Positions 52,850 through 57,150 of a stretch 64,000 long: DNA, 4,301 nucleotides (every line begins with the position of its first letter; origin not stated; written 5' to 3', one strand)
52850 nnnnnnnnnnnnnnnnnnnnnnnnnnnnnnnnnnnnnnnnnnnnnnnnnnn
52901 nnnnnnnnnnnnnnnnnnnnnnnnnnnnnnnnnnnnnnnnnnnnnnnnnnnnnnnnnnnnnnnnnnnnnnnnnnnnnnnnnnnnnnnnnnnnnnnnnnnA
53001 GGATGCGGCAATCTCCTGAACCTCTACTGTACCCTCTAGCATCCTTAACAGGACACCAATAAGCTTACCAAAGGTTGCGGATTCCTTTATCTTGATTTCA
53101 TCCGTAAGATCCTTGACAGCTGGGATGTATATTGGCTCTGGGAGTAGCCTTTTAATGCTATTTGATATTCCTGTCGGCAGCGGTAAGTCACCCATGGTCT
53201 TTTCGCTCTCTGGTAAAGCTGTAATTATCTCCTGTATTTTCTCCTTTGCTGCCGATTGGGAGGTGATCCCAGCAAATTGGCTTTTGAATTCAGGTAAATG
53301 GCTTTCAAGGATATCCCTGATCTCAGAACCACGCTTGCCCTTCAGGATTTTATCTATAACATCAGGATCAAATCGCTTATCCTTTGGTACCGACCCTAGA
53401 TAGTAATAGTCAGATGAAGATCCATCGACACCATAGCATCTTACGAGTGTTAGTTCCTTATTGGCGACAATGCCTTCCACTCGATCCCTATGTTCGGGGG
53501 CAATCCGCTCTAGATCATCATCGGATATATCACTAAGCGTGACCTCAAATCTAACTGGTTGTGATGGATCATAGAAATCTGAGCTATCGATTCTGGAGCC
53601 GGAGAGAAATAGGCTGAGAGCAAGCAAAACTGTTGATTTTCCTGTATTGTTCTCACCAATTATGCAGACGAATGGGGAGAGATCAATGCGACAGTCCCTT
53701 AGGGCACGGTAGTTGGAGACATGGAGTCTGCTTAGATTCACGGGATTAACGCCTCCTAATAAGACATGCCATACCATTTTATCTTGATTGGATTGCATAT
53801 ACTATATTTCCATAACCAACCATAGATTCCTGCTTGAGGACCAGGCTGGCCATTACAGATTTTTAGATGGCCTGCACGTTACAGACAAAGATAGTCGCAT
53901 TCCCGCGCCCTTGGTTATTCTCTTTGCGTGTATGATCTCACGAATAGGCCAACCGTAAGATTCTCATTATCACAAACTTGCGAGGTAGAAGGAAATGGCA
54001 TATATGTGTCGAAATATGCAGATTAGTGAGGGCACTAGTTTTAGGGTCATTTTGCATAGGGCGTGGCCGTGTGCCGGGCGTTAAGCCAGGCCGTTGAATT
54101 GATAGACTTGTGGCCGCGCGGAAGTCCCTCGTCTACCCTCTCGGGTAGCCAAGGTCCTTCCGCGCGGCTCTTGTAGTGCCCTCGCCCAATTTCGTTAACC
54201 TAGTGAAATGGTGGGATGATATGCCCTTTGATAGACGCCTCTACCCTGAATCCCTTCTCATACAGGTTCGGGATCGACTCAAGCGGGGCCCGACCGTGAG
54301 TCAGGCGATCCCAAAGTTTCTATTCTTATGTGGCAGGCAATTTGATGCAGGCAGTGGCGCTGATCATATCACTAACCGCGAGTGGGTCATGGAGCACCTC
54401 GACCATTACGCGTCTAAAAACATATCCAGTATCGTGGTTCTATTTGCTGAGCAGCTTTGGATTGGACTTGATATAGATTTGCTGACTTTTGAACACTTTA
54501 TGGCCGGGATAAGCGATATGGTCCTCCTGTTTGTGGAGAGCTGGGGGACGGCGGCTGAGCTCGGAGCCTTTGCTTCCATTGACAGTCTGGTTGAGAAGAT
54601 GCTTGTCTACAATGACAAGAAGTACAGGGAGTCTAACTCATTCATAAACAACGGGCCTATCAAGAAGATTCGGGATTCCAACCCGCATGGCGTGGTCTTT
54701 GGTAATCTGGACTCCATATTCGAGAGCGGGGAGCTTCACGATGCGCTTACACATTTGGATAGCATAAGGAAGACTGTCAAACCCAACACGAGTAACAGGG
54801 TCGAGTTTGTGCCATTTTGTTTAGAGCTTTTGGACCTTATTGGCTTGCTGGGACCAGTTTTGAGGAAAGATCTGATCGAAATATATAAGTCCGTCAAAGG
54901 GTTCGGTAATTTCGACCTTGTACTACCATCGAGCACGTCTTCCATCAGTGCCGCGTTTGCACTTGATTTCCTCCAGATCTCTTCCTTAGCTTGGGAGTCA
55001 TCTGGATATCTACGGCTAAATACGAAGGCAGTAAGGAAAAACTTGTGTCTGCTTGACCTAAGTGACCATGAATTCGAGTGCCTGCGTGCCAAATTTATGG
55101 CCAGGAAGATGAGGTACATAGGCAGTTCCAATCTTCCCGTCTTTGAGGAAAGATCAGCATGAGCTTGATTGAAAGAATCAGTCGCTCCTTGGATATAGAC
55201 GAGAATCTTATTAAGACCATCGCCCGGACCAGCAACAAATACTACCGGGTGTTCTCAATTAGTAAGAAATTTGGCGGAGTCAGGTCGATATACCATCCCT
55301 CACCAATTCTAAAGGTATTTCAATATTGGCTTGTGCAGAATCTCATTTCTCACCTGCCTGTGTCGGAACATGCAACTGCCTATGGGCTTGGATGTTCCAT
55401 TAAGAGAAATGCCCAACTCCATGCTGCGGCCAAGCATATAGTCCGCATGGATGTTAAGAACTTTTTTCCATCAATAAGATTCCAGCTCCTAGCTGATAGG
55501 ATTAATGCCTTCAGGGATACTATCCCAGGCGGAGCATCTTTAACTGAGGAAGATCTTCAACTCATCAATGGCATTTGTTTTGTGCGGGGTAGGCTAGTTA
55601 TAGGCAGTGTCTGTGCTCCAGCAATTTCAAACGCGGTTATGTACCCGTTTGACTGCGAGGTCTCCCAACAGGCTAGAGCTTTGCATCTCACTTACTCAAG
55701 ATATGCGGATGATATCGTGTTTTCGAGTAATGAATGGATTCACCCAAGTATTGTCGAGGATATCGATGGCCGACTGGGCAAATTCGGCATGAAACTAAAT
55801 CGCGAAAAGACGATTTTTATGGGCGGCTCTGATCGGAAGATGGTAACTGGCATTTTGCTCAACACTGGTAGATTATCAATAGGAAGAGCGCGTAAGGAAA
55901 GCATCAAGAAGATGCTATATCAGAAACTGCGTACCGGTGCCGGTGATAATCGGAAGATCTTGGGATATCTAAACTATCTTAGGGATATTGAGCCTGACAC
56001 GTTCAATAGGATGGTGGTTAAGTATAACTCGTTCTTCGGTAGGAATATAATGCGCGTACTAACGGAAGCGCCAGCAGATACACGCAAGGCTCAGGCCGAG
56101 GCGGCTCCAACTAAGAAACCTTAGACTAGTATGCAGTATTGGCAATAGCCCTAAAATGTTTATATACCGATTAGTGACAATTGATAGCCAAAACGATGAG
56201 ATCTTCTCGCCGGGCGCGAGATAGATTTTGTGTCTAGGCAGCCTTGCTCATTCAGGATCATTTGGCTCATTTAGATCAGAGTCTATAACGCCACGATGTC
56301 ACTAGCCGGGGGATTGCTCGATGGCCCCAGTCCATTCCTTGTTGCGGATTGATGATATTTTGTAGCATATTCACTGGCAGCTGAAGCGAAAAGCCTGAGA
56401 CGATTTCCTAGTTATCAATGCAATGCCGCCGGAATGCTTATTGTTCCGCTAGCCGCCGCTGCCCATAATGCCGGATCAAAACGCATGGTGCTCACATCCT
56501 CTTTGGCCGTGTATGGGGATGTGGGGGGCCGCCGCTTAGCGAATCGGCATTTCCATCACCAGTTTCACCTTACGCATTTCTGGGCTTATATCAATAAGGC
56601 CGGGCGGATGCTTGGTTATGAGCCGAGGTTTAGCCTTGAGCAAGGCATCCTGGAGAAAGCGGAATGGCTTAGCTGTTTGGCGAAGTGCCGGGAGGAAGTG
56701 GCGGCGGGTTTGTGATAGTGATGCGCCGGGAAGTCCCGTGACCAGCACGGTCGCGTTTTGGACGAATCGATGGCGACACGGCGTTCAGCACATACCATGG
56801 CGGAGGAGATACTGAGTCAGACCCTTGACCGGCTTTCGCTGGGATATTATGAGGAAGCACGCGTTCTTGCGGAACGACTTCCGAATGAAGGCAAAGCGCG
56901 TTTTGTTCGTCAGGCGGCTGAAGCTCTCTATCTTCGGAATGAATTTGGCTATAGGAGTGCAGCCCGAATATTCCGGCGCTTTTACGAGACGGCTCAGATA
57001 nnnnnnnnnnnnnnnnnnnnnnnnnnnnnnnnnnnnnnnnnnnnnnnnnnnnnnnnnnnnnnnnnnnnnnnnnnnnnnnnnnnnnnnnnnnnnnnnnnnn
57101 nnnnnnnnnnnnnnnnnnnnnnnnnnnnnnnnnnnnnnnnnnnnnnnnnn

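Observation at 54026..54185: Candidate msr-msd: 10-bp a1/a2 repeats enclosing a perfect 12-bp msd-like stem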

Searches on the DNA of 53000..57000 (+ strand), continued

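Call 29: search_with_rna_model(model_id=R1, sources=[window, L161, L081, L022, L019, L052, L039, L018, L045, L021, L075, L035, L034, L023, L025, L015, L057, L043, L111, L097, L154, L099, L125, L128, L157, L149, L133, L148, L134, L126, L138], max_evalue=0.05, make_alignment=true, show_alignments=4)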
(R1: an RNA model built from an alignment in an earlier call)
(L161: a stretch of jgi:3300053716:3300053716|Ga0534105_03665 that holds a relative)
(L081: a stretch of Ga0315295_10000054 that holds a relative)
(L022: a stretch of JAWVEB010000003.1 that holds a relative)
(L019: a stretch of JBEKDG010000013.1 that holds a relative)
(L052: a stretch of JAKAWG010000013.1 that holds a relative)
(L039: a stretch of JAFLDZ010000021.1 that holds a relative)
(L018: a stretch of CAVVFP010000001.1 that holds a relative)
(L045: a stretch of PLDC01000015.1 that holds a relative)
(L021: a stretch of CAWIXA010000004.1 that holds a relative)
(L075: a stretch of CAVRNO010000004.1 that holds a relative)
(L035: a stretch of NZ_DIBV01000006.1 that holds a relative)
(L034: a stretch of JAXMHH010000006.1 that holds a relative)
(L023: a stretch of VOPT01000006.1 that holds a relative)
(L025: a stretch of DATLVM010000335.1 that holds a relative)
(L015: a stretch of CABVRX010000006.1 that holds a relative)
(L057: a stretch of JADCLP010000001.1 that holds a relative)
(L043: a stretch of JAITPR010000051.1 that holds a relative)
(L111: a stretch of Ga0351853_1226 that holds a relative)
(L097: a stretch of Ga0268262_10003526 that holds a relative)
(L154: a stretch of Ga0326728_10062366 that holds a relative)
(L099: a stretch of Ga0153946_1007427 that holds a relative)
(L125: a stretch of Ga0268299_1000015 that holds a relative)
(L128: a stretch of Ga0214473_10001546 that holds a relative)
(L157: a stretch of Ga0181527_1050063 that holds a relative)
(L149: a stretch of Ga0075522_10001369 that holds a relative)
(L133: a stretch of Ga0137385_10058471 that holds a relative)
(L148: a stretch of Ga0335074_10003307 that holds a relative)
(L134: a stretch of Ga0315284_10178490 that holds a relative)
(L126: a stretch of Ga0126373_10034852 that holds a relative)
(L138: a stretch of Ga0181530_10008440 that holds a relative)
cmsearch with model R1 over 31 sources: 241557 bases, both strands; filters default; matches with E-value up to 0.05: 32.
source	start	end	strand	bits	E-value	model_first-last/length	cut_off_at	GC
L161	1871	2032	+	165.9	1.1e-38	1-161/161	no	0.55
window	54026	54185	+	153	1.6e-35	1-161/161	no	0.61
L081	1894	2051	+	141.6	1.1e-32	1-161/161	no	0.61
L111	1854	2008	+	55.8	1.6e-11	1-161/161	no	0.47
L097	1655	1815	+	52.4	1.1e-10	1-161/161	no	0.5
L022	1902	2090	+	48.1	1.3e-09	1-161/161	no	0.53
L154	466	624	+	46.6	2.9e-09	1-161/161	no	0.55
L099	961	1120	+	46.2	3.7e-09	1-161/161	no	0.46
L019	1833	1987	+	45.6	5.3e-09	1-161/161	no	0.56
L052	631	790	+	39.8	1.4e-07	1-161/161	no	0.59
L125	1864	2028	+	39.3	2e-07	1-161/161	no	0.63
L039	1909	2057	+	38.2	3.6e-07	1-161/161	no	0.6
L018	1905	2091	+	36.6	8.9e-07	1-161/161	no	0.57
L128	1904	2060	+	36.3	1e-06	1-161/161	no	0.46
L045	1905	2087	+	36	1.3e-06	1-161/161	no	0.57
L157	353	514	+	33.3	5.9e-06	1-161/161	no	0.56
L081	1989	2035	-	33.2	6.3e-06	93-141/161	no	0.7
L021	1906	2094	+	32.5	8.9e-06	1-161/161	no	0.56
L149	1914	2092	+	32.5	8.9e-06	1-161/161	no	0.54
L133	766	934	+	31.2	1.9e-05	1-161/161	no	0.5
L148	1921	2096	+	30.2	3.3e-05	1-161/161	no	0.57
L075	1801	1963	+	29.8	4.2e-05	1-161/161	no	0.61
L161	1961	2019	-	29.1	6.2e-05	86-144/161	no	0.61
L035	1711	1872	+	27.7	0.00014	1-161/161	no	0.41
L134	319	472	+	24.5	0.00087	1-161/161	no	0.55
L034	1894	2060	+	22.2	0.0032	1-161/161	no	0.46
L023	1849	1969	+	21.3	0.0053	36-144/161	no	0.62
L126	1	137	+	21.1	0.0059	1-161/161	no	0.51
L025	1903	2092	+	20.5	0.0085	1-161/161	no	0.57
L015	1861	2016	+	19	0.02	1-161/161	no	0.56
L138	1805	1954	+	17.4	0.047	1-161/161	no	0.55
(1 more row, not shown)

Alignment A4: 32 matches aligned to the model, 273 columns, each read 5' to 3' on its own strand. Consensus structure (alignment columns), stored with it:
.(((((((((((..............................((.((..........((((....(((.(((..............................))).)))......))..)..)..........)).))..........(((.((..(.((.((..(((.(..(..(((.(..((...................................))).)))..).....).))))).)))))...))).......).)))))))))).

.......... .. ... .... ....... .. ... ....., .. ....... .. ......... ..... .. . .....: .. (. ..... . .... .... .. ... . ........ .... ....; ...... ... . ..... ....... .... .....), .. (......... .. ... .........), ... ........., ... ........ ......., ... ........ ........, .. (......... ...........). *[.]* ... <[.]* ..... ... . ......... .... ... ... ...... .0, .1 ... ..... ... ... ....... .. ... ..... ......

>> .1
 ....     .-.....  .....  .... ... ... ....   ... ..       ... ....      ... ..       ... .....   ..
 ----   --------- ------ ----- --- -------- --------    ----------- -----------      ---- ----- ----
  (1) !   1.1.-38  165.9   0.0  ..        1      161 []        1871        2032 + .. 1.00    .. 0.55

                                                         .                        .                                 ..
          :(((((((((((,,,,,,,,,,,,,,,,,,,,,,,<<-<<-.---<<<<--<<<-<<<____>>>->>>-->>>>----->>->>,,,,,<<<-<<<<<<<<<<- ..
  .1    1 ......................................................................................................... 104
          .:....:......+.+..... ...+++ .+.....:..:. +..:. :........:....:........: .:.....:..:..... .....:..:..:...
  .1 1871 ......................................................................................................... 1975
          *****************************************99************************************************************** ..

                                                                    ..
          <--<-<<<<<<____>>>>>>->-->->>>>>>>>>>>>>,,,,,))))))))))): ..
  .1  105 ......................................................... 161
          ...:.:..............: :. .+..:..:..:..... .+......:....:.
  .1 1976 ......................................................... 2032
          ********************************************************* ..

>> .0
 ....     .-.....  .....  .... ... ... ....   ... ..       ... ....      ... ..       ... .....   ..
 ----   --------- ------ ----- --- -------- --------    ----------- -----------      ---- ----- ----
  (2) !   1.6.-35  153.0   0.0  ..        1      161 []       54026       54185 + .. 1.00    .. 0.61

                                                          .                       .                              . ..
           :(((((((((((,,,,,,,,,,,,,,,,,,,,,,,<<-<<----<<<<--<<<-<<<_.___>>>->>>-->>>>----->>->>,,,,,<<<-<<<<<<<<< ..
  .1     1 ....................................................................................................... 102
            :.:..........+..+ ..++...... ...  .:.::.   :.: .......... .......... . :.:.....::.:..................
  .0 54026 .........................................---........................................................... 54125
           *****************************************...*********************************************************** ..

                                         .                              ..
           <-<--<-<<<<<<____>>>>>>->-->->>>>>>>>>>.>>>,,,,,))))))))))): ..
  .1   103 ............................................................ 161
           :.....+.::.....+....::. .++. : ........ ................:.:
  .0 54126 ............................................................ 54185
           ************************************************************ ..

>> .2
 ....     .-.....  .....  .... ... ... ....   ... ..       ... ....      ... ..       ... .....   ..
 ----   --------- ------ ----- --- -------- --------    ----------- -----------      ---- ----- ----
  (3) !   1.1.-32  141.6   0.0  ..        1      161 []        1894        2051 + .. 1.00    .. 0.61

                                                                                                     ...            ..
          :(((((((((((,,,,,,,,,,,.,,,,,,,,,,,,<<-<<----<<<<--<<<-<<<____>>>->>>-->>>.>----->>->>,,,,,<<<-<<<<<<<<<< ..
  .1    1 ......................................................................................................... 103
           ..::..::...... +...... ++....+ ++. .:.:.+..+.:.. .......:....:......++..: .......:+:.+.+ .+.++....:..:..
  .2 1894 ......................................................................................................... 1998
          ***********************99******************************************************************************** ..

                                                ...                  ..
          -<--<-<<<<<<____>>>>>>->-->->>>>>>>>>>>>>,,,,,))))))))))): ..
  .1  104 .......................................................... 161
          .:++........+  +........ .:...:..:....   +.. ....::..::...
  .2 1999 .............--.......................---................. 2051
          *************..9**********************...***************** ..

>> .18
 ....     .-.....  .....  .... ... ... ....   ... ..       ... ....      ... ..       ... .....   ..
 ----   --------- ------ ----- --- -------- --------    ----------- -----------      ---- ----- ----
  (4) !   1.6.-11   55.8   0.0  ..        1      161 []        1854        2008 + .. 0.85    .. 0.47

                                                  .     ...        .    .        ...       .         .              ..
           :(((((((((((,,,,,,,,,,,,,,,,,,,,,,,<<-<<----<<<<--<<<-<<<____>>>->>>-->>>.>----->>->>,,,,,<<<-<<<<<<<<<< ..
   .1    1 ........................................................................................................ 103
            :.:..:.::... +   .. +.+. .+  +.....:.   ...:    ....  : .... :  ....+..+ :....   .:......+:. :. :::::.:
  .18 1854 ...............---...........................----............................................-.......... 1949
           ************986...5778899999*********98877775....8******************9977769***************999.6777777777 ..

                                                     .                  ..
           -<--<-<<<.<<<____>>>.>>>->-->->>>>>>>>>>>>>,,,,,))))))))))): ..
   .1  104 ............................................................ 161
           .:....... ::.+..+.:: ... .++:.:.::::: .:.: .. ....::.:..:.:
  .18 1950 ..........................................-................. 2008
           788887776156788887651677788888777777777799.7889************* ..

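Call 37: search_with_rna_model(model_id=R1, sources=[L022, L019, L052, L039, L018, L045, L021, L075, L035, L034, L025, L015, L111, L097, L154, L099, L125, L128, L157, L149, L133, L148, L134], max_evalue=0.05, make_alignment=true)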
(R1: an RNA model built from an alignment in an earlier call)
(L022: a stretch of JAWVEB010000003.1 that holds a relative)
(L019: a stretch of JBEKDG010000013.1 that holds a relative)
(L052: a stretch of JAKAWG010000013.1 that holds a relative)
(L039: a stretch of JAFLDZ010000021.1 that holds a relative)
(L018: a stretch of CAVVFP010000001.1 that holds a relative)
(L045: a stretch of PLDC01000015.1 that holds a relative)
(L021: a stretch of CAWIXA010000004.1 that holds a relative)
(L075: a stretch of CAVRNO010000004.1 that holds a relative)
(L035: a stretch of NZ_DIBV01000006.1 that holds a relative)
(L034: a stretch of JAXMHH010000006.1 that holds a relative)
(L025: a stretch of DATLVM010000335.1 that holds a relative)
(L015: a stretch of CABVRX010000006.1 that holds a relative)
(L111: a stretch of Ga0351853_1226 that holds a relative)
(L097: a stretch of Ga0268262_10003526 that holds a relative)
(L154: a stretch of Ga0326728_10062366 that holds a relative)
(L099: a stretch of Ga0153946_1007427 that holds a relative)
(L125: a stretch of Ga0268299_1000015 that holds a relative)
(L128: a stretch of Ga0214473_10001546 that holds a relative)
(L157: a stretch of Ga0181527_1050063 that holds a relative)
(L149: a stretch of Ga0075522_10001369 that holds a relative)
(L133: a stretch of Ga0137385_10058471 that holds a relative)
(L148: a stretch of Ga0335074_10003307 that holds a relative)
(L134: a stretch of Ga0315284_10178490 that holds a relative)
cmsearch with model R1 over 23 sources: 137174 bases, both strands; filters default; matches with E-value up to 0.05: 23.
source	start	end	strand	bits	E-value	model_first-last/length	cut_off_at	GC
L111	1854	2008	+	55.8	9.2e-12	1-161/161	no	0.47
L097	1655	1815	+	52.4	6.5e-11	1-161/161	no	0.5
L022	1902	2090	+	48.1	7.4e-10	1-161/161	no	0.53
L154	466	624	+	46.6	1.7e-09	1-161/161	no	0.55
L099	961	1120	+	46.2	2.1e-09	1-161/161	no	0.46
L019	1833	1987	+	45.6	3e-09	1-161/161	no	0.56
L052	631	790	+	39.8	8e-08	1-161/161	no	0.59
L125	1864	2028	+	39.3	1.1e-07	1-161/161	no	0.63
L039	1909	2057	+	38.2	2e-07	1-161/161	no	0.6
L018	1905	2091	+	36.6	5.1e-07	1-161/161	no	0.57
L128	1904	2060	+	36.3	5.9e-07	1-161/161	no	0.46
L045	1905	2087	+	36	7.2e-07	1-161/161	no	0.57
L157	353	514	+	33.3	3.4e-06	1-161/161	no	0.56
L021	1906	2094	+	32.5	5e-06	1-161/161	no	0.56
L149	1914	2092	+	32.5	5e-06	1-161/161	no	0.54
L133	766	934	+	31.2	1.1e-05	1-161/161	no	0.5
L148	1921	2096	+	30.2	1.9e-05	1-161/161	no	0.57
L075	1801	1963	+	29.8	2.4e-05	1-161/161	no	0.61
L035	1711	1872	+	27.7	8.1e-05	1-161/161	no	0.41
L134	319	472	+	24.5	0.00049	1-161/161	no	0.55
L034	1894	2060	+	22.2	0.0018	1-161/161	no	0.46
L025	1903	2092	+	20.5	0.0048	1-161/161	no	0.57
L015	1861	2016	+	19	0.011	1-161/161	no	0.56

Alignment A5: 23 matches aligned to the model, 271 columns, each read 5' to 3' on its own strand. Consensus structure (alignment columns), stored with it:
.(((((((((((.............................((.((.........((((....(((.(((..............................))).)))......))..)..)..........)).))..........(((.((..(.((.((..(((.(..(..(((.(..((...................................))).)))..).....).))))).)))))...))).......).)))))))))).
